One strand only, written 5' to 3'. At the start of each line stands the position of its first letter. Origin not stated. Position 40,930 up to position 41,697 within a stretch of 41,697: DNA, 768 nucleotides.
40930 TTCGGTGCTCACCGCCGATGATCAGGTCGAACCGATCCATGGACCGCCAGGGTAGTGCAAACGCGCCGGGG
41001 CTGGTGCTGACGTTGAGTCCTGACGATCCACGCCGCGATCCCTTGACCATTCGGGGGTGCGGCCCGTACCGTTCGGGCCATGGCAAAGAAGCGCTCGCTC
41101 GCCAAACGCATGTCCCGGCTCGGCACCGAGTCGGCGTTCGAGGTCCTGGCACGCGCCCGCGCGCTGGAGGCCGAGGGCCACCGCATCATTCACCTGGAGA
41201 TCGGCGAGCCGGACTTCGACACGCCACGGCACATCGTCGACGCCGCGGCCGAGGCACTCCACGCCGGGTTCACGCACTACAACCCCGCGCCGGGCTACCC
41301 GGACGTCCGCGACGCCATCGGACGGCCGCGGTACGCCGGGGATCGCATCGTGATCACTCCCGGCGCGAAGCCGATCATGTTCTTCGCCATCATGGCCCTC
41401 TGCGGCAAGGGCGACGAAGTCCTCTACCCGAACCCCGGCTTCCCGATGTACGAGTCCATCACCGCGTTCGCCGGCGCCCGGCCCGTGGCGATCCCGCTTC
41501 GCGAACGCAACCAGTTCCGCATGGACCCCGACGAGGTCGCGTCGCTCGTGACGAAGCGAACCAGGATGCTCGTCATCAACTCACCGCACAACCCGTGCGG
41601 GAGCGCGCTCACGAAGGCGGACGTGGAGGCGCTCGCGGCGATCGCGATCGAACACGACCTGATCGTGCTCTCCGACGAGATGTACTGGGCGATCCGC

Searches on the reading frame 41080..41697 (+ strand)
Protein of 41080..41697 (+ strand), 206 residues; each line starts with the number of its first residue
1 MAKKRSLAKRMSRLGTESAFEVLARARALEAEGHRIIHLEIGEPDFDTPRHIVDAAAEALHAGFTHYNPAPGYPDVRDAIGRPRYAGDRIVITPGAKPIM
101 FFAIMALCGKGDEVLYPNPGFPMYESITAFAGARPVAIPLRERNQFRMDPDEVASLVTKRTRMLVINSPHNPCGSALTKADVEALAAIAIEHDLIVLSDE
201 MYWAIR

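Call 28: search_protein_families(library=pfam, proteins=[window:41080-41697:+], max_evalue=0.0001)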
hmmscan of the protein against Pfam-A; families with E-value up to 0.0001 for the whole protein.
window:41080-41697:+ (206 aa): 2 families
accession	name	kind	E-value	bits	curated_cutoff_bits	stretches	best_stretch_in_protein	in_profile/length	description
PF00155.27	Aminotran_1_2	-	1.8e-33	116.6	19.7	1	36-202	3-188/361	Aminotransferase class I and II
PF01041.23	DegT_DnrJ_EryC1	-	3.9e-07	30.1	19.8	1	108-199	61-145/360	DegT/DnrJ/EryC1/StrS aminotransferase family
